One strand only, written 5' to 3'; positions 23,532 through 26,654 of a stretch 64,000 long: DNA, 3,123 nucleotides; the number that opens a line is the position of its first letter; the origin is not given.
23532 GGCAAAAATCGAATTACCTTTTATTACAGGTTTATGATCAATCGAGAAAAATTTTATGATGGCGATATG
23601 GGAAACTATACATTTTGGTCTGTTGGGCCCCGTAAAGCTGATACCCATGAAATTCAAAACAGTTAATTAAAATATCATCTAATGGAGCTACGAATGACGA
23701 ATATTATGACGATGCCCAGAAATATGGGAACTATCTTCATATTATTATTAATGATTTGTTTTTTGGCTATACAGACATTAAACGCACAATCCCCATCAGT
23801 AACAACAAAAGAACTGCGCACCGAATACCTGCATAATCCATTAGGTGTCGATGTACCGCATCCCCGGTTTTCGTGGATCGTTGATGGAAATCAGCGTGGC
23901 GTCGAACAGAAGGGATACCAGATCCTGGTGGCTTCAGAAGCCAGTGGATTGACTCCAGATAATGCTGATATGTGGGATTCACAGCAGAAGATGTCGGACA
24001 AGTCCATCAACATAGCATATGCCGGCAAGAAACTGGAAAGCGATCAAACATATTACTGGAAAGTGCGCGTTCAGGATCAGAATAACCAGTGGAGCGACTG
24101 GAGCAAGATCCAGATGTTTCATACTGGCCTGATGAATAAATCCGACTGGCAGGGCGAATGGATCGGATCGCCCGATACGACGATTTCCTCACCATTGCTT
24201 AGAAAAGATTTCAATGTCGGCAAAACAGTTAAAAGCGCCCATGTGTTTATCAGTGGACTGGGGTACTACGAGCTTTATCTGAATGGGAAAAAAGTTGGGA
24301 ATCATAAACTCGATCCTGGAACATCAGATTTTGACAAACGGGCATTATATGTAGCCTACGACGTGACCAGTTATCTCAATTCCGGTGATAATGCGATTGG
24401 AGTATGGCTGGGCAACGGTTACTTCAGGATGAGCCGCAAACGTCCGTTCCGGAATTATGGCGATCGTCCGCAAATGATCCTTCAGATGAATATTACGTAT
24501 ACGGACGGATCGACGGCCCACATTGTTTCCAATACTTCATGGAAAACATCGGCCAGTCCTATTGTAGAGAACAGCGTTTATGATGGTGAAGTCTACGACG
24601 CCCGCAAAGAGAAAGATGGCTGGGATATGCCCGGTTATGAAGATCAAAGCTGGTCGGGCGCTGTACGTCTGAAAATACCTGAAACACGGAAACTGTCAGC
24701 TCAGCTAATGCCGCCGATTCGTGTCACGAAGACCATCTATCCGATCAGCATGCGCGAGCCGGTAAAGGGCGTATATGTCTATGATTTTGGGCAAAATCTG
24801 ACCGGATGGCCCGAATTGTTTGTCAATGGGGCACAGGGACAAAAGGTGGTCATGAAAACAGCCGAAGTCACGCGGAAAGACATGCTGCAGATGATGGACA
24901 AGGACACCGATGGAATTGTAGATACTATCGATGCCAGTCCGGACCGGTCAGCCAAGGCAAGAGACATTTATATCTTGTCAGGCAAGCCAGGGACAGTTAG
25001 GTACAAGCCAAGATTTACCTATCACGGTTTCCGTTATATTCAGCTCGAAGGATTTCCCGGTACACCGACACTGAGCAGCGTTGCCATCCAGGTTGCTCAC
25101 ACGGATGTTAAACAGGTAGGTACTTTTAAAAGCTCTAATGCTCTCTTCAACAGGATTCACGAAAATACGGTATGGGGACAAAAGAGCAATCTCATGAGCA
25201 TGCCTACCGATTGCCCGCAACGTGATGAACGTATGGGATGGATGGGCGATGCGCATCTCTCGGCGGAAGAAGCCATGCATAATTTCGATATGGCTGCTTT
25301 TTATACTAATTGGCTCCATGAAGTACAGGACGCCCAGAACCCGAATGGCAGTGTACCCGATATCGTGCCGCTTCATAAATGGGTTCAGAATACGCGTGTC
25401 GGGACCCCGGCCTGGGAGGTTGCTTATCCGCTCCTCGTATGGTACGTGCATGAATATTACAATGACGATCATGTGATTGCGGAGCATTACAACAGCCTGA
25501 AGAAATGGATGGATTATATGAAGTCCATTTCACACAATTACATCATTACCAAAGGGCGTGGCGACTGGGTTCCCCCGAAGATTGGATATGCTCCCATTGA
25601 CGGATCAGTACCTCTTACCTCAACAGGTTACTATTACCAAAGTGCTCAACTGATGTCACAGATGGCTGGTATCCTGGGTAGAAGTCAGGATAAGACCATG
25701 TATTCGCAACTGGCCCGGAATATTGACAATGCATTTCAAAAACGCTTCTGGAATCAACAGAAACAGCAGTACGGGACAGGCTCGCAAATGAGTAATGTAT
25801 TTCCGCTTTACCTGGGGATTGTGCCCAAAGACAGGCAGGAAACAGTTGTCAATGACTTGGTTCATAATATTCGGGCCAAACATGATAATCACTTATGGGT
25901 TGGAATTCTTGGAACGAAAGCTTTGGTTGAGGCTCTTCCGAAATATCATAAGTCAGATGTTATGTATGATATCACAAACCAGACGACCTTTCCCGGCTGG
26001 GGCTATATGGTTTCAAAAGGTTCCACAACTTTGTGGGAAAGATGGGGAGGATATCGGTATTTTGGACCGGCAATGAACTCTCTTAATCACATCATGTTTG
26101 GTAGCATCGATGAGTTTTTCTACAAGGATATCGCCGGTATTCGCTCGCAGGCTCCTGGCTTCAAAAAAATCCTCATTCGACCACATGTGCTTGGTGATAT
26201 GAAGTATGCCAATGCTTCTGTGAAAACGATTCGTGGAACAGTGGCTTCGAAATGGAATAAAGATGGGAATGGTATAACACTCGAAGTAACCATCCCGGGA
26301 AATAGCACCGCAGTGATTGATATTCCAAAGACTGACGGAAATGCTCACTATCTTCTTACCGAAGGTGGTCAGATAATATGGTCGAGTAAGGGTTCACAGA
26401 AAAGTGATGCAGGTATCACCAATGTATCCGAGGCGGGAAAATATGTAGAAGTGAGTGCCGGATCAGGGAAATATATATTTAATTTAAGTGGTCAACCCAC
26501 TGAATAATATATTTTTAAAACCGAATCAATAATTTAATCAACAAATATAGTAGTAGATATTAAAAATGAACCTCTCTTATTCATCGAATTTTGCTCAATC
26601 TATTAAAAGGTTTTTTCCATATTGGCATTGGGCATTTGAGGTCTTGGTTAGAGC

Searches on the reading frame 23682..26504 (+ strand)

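Call 36: search_protein_families(library=pfam, proteins=[window:23682-26504:+], max_evalue=0.00001)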
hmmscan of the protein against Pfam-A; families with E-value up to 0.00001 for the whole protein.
window:23682-26504:+ (941 aa): 5 families
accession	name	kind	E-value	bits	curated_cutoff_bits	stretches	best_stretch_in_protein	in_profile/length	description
PF17389.8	Bac_rhamnosid6H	-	5.3e-104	348.6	24.5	1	477-817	1-339/339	Bacterial alpha-L-rhamnosidase 6 hairpin glycosidase domain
PF08531.16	Bac_rhamnosid_N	-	3.4e-58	196.7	25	1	181-350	1-172/172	Alpha-L-rhamnosidase N-terminal domain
PF25788.1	Ig_Rha78A_N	-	9.4e-38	129.1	27.4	1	43-152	2-105/105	Rha78A-like, N-terminal immunoglobulin domain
PF05592.18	Bac_rhamnosid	-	2e-22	79.5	22.2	1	362-469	5-98/102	Bacterial alpha-L-rhamnosidase concanavalin-like domain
PF17390.7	Bac_rhamnosid_C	-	5.1e-18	65.1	22.1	1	819-887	1-69/78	Bacterial alpha-L-rhamnosidase C-terminal domain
